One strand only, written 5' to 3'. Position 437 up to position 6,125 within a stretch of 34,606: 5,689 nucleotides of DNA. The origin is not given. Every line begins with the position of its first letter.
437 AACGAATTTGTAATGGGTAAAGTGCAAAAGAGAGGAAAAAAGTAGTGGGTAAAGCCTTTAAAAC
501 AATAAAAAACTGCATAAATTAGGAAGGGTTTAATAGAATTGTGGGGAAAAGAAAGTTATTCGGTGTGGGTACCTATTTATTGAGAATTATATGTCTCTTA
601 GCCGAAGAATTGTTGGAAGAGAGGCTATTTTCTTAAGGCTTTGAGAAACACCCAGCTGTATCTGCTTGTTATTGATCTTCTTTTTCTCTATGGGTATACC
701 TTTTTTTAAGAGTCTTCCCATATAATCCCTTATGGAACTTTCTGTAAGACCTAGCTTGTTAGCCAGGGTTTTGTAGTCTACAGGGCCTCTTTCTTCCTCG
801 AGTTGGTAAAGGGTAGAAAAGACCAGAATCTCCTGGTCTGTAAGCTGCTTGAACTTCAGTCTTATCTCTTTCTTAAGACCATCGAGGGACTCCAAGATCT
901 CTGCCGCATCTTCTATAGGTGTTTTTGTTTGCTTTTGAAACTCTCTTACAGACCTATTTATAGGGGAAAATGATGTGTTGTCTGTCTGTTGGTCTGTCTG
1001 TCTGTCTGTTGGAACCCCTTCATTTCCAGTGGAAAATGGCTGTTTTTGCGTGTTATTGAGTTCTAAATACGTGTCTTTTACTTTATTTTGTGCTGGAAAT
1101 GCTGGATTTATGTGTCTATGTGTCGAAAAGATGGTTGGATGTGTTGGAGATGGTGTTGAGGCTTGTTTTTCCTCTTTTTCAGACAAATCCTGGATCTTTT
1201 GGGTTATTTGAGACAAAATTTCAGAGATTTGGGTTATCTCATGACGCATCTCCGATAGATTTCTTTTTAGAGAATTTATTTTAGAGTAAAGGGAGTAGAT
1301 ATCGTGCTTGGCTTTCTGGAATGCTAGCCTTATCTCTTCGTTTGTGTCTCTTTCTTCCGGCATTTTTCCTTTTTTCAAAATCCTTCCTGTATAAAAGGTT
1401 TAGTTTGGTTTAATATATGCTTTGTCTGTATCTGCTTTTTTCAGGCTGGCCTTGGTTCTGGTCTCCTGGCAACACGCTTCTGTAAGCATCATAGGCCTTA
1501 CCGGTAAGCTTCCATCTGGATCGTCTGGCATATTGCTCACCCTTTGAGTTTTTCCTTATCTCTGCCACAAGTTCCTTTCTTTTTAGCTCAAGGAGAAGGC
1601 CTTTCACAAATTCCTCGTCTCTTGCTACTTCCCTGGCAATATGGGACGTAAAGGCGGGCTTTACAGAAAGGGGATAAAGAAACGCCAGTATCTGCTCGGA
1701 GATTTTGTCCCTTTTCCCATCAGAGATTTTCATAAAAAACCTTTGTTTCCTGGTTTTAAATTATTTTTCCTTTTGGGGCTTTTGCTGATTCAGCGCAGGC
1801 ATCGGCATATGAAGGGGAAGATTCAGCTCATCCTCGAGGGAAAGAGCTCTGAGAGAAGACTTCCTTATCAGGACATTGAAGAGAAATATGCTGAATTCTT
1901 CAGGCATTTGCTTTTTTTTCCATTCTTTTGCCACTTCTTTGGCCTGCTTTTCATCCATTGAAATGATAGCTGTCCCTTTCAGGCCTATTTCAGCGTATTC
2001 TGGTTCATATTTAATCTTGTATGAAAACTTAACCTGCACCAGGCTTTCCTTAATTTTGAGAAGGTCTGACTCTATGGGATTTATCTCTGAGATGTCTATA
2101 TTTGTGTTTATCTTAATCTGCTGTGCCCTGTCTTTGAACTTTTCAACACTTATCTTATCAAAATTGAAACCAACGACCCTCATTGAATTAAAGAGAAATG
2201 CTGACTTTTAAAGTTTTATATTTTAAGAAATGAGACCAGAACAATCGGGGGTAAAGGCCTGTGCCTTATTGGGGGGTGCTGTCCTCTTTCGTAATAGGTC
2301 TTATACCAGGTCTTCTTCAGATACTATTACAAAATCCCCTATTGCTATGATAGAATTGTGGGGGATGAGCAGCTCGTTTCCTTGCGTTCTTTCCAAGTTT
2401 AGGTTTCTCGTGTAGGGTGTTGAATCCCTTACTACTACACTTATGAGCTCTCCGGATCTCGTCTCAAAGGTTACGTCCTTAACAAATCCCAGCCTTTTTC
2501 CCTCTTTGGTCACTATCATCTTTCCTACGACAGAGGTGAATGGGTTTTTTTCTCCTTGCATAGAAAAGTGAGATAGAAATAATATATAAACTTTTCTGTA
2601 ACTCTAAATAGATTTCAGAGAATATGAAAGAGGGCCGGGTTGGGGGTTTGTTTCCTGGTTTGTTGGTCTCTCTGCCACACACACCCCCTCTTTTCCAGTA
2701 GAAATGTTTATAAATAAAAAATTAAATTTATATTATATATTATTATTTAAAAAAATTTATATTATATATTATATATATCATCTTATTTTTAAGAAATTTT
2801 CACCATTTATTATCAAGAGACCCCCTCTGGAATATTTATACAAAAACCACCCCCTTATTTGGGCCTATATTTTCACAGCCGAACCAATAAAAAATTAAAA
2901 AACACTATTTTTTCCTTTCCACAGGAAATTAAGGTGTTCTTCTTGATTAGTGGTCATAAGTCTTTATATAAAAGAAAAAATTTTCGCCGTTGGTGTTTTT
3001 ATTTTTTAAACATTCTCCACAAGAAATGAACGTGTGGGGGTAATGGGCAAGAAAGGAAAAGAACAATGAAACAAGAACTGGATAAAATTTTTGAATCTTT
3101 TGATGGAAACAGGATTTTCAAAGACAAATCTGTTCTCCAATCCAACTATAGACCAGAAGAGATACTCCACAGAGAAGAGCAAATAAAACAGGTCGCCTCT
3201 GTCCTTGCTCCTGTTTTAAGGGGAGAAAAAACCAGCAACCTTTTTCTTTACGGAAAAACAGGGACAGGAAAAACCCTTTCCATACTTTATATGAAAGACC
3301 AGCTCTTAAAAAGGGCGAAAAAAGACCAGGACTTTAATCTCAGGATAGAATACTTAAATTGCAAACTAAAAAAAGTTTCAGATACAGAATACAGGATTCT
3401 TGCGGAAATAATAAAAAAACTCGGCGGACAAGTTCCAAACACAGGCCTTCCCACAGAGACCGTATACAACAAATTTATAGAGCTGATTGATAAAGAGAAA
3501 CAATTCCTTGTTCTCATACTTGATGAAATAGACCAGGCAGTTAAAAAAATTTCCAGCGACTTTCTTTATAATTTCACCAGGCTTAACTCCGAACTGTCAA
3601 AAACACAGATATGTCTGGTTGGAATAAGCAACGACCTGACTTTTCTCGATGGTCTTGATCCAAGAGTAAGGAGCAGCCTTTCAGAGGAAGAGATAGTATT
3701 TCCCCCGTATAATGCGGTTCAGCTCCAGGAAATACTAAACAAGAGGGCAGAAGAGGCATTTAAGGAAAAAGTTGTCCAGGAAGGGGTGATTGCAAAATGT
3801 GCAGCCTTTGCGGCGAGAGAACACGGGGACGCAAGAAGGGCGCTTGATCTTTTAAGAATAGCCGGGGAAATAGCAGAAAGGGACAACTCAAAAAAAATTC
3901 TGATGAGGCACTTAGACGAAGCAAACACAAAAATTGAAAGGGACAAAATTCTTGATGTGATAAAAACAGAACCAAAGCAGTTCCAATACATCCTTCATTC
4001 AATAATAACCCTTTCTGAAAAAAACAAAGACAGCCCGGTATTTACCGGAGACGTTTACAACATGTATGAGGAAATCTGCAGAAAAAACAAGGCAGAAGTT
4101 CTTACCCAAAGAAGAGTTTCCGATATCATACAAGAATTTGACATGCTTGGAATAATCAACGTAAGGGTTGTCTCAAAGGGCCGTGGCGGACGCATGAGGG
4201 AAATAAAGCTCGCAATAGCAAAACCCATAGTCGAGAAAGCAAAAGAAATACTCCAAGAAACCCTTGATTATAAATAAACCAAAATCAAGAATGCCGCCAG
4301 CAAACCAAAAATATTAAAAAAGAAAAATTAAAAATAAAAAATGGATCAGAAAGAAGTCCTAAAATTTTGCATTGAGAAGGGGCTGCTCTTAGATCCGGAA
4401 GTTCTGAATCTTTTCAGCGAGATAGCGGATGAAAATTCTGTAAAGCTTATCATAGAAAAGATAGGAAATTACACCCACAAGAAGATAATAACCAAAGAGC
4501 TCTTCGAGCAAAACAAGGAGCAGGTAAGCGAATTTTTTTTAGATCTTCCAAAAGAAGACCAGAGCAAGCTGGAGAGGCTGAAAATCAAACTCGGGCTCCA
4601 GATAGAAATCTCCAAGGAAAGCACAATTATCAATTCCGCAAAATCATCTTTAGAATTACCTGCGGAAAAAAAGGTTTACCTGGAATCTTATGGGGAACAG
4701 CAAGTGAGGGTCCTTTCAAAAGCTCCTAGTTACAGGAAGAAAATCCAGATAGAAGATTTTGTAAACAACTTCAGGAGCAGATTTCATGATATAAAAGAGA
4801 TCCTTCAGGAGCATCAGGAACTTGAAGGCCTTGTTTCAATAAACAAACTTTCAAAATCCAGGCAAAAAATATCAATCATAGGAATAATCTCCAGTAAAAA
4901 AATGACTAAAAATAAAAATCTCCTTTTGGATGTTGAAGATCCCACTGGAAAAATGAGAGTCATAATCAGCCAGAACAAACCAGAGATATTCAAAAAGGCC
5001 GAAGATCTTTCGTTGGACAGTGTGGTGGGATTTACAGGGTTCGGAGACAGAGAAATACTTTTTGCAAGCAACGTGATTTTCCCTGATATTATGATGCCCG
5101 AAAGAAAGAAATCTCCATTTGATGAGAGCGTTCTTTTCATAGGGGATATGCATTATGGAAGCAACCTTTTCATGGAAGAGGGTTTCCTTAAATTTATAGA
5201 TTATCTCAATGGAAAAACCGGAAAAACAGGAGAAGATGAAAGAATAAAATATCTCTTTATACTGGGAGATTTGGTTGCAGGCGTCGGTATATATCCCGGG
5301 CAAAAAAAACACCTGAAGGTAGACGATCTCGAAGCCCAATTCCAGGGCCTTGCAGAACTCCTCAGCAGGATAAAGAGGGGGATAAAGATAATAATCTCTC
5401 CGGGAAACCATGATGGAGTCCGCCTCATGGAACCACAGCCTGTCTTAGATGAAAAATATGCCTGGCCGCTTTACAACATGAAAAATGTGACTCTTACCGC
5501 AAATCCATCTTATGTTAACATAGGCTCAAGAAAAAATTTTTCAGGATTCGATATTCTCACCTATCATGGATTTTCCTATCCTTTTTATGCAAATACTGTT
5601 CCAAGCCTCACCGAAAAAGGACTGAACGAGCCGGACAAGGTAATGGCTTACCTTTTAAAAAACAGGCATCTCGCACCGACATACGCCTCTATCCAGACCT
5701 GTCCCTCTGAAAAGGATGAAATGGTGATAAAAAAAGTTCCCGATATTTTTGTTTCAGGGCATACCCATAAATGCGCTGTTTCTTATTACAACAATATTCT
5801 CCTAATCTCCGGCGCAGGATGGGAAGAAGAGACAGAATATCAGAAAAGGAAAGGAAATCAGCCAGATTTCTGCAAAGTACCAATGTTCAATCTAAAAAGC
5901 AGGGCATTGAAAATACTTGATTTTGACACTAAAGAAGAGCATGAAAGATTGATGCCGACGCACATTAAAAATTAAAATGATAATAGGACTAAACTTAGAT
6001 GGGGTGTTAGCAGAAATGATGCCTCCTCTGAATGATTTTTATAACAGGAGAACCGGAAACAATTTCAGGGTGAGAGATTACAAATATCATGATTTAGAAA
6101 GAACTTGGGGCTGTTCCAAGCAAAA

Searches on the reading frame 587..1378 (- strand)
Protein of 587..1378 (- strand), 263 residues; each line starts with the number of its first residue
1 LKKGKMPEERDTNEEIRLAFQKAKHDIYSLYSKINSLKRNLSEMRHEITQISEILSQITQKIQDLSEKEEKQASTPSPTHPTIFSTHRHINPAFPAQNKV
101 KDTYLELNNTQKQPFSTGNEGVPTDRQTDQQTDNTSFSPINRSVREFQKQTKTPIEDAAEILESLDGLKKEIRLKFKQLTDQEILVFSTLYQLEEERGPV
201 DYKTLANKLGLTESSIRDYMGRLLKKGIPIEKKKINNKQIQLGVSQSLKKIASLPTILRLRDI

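Call 6: search_protein_families(library=pfam, proteins=[window:587-1378:-], max_evalue=0.01)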
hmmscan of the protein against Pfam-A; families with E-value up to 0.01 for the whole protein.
window:587-1378:- (263 aa): 8 families
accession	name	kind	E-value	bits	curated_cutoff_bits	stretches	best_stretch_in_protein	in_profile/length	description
PF08279.18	HTH_11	-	2.1e-06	28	25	1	190-234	6-50/55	HTH domain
PF13730.12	HTH_36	-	0.00029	21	25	1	178-228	2-54/55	Helix-turn-helix domain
PF01325.25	Fe_dep_repress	-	0.0009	19.8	26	1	188-228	11-51/60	Iron dependent repressor, N-terminal DNA binding domain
PF13412.12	HTH_24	-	0.00094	19.1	21.9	1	202-228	20-46/48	Winged helix-turn-helix DNA-binding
PF01978.25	TrmB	-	0.0018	18.6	25.6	1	178-228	5-51/68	Sugar-specific transcriptional regulator TrmB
PF06419.17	COG6_N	-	0.0058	17.2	27.4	1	11-71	26-86/114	Conserved oligomeric complex COG6, N-terminal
PF05010.19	TACC_C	-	0.0061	16.7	29.9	1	18-75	8-65/201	Transforming acidic coiled-coil-containing protein (TACC), C-terminal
PF06103.16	DUF948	-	0.0078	16.8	37.2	0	18-67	33-82/89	Bacterial protein of unknown function (DUF948)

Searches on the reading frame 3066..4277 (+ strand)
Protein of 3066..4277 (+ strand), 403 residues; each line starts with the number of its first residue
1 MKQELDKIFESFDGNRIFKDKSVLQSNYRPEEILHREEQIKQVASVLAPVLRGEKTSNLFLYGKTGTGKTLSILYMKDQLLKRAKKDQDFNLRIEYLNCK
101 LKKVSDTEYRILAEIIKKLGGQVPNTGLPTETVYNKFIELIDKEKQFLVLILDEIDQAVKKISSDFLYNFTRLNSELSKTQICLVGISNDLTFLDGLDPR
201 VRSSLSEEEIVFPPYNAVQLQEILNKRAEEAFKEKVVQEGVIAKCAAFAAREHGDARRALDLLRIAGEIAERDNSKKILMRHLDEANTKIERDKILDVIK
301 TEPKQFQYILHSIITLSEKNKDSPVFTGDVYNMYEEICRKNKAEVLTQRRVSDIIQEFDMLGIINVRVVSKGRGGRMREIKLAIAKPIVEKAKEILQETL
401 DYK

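Call 6: search_protein_families(library=pfam, proteins=[window:3066-4277:+], max_evalue=0.01)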
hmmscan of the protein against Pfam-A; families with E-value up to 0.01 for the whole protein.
window:3066-4277:+ (403 aa): 9 families
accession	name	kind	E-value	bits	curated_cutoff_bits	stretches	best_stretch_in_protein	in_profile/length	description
PF09079.17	Cdc6_C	-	1e-27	96.4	25.1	1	297-392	1-96/96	CDC6, C terminal winged helix domain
PF22703.2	Cdc6_lid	-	1.3e-24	86.2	27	1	222-287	2-67/68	Cdc6 AAA+ ATPase-type lid domain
PF13401.12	AAA_22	-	7.3e-11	42.9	27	1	57-187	6-123/130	AAA domain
PF13191.12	AAA_16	-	3.1e-10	41.2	32.6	1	34-173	3-158/167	AAA ATPase domain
PF22606.2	Cdc6-ORC-like_ATPase_lid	-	3.6e-07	30.4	27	1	215-271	1-57/60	Cdc6/ORC-like, ATPase lid domain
PF01637.24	ATPase_2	-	6.3e-06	26.6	33.2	1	36-179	4-144/225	ATPase domain predominantly from Archaea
PF05621.17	TniB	-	3.4e-05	23.8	22.4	1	50-192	29-167/189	Bacterial TniB protein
PF00004.35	AAA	-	5.6e-05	24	21.2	1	60-212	2-129/131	ATPase family associated with various cellular activities (AAA)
PF05673.19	DUF815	-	0.0032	17.1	23.8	1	29-79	26-76/249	Protein of unknown function (DUF815)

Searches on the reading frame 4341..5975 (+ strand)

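Call 6: search_protein_families(library=pfam, proteins=[window:4341-5975:+], max_evalue=0.01)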
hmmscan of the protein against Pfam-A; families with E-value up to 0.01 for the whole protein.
window:4341-5975:+ (544 aa): 4 families
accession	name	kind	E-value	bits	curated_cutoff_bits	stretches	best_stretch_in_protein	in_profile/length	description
PF04042.21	DNA_pol_E_B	-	1.5e-12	47.8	29.1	1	264-476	1-205/210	DNA polymerase alpha/epsilon subunit B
PF00149.33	Metallophos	-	6.7e-12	46.7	21.5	1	264-478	3-191/191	Calcineurin-like phosphoesterase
PF01336.31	tRNA_anti-codon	-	9.6e-06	25.9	27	1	178-233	2-55/75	OB-fold nucleic acid binding domain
PF02760.21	HIN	-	0.00082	19.6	22.7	1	164-220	100-157/168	HIN-200/IF120x domain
